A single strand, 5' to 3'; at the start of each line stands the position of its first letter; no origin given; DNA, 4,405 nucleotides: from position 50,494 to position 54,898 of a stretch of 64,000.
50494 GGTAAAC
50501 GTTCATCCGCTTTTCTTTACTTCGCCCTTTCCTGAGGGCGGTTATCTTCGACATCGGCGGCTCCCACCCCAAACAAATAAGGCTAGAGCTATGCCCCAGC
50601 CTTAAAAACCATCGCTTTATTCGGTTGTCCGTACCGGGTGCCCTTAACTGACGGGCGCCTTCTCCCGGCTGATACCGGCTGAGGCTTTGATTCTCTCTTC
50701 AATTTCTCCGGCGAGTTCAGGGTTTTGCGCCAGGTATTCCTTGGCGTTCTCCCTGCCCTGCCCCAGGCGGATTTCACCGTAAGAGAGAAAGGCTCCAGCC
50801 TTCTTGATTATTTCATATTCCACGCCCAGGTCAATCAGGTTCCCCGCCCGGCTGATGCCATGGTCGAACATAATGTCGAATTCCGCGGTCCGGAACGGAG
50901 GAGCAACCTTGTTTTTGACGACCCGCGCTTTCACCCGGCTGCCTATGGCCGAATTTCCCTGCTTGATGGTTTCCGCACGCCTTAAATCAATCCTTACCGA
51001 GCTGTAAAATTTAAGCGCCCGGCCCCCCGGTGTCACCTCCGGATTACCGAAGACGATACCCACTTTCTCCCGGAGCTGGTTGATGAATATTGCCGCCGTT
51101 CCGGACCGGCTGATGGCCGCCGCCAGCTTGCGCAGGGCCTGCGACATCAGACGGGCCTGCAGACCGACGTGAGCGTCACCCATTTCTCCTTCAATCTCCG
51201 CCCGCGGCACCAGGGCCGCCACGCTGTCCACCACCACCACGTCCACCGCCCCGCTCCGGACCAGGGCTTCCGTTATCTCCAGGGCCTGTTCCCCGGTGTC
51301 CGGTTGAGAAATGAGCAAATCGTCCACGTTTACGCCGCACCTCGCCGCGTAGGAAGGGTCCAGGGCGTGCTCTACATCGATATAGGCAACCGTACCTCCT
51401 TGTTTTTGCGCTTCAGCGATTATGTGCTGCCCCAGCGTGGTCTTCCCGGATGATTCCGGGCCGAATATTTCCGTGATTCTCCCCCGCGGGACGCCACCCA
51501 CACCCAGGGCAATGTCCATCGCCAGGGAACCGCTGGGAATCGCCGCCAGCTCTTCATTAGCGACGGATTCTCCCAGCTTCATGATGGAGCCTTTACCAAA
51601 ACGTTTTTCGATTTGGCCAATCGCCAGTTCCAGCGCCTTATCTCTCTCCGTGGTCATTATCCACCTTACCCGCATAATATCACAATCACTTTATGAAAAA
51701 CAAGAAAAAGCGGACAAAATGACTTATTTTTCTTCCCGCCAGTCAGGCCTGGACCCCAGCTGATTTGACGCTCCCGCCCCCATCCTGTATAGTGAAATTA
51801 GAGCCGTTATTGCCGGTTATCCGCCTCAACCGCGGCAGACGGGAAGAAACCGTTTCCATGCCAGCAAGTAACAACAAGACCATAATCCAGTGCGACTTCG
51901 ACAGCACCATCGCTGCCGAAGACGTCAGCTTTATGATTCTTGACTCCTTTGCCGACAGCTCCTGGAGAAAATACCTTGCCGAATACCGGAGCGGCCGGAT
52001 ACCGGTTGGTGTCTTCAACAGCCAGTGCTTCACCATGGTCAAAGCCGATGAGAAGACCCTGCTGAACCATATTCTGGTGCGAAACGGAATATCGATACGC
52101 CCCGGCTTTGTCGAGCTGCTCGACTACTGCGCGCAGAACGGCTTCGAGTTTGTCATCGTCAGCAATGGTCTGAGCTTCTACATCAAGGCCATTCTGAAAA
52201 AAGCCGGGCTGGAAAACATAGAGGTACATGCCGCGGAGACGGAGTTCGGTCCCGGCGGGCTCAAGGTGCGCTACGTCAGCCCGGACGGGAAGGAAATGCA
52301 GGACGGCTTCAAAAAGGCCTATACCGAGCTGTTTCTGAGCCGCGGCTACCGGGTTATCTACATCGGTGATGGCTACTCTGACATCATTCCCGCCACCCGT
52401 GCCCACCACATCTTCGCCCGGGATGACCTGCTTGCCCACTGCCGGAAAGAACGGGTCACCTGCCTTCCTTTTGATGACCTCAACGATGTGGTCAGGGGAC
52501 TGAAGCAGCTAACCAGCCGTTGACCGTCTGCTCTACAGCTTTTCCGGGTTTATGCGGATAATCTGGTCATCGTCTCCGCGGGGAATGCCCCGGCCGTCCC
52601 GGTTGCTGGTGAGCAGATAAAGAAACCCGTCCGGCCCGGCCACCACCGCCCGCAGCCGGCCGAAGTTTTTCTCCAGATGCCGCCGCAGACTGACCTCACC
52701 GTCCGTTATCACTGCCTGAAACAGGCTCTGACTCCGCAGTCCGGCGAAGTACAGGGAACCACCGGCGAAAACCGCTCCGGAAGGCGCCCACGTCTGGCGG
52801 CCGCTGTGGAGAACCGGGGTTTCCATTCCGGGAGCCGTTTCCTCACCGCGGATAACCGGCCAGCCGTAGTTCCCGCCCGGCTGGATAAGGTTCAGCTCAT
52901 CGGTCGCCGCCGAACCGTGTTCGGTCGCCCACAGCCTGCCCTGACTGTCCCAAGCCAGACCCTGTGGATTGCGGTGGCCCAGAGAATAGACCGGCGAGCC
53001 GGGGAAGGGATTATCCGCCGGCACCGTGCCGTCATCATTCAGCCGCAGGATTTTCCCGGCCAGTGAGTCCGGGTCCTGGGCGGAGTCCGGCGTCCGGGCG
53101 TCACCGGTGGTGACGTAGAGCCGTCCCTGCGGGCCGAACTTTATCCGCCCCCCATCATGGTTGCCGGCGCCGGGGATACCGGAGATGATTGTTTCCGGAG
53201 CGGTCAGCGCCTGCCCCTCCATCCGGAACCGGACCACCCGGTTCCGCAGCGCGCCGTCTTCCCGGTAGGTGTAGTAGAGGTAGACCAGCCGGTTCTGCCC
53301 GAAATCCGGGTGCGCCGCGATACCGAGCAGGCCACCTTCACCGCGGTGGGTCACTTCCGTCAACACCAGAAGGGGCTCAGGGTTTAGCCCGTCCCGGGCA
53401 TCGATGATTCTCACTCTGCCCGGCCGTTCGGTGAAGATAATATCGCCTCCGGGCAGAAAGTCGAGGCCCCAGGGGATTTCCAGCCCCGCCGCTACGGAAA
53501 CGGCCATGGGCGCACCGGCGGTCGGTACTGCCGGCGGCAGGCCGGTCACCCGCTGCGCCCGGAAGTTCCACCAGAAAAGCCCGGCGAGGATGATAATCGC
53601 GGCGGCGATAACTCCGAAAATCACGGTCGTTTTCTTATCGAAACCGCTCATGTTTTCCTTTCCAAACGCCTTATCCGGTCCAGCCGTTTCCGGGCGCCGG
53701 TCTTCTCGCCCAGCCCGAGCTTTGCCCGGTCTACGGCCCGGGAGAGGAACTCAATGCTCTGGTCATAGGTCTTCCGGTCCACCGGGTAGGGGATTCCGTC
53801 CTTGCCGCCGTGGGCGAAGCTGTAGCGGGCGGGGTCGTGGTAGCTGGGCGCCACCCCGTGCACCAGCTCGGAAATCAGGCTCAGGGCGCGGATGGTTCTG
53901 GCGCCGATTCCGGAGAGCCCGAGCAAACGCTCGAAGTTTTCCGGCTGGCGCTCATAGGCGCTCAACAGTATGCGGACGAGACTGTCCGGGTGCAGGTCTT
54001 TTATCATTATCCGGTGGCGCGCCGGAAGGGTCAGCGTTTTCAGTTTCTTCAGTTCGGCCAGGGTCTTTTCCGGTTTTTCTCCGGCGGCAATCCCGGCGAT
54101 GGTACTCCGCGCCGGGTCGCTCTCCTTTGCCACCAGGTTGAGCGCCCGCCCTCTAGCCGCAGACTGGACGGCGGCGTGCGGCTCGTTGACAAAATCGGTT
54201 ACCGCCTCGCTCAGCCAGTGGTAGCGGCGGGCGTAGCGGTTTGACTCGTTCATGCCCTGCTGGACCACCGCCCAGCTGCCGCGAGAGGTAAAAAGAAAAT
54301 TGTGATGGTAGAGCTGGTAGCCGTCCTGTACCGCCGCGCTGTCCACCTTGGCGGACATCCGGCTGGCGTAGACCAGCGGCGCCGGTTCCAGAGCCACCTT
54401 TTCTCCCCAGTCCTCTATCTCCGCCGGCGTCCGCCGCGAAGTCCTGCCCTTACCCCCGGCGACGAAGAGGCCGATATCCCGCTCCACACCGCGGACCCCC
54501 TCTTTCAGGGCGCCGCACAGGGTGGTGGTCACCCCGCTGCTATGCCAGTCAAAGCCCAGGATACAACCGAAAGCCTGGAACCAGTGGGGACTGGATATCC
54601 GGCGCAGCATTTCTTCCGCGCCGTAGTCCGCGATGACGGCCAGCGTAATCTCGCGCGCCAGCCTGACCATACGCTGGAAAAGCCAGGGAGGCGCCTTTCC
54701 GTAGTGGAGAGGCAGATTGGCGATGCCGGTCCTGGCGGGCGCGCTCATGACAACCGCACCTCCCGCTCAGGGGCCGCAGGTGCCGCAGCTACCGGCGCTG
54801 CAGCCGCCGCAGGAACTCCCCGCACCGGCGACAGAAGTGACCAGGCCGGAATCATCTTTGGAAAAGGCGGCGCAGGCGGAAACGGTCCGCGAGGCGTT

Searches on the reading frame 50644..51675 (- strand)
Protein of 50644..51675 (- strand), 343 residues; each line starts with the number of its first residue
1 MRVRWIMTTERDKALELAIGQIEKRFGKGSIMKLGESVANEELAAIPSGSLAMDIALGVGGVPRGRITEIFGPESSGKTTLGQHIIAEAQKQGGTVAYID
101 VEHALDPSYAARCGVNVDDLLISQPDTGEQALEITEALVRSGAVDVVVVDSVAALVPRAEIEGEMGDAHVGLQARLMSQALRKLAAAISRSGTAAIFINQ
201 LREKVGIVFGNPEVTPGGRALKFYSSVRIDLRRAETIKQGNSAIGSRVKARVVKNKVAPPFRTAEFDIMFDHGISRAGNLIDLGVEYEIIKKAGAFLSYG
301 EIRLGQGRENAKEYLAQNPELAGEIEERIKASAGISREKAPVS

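Call 14: search_protein_families(library=pfam, proteins=[window:50644-51675:-])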
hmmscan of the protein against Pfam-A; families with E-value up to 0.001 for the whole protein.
window:50644-51675:- (343 aa): 7 families
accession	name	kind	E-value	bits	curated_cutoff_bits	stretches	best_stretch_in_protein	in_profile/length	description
PF00154.27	RecA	-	1.2e-134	448.2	27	1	13-275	1-262/262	recA bacterial DNA recombination protein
PF21096.2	RecA_C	-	3e-23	82.2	27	1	278-332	1-55/57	RecA C-terminal domain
PF08423.17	Rad51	-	7.4e-10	38.9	22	1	42-235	4-213/244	Rad51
PF06745.19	ATPase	-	2.9e-07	30.5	26.6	1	52-103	7-58/231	KaiC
PF01637.24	ATPase_2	-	4e-05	24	33.2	1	67-197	22-115/225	ATPase domain predominantly from Archaea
PF00005.33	ABC_tran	-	0.00025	22.1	25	0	62-101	8-47/137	ABC transporter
PF02283.22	CobU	-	0.00043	20.3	27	0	70-198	3-121/168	Cobinamide kinase / cobinamide phosphate guanyltransferase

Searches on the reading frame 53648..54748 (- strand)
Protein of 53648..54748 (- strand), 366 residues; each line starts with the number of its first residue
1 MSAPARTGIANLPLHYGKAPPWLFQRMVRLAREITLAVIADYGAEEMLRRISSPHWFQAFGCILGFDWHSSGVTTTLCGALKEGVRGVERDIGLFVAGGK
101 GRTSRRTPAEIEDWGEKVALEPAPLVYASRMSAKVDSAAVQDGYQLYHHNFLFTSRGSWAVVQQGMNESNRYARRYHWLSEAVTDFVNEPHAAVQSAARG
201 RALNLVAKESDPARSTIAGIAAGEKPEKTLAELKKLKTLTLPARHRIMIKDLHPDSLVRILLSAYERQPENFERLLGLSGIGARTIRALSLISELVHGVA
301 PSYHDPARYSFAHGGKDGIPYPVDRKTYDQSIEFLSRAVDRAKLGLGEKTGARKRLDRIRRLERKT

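Call 15: search_protein_families(library=pfam, proteins=[window:53648-54748:-])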
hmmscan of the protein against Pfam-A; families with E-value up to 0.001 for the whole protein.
window:53648-54748:- (366 aa): 1 family
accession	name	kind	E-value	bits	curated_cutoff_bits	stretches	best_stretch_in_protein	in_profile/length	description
PF05559.16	DUF763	-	7.3e-133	443.1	35.5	1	8-323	1-319/319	Protein of unknown function (DUF763)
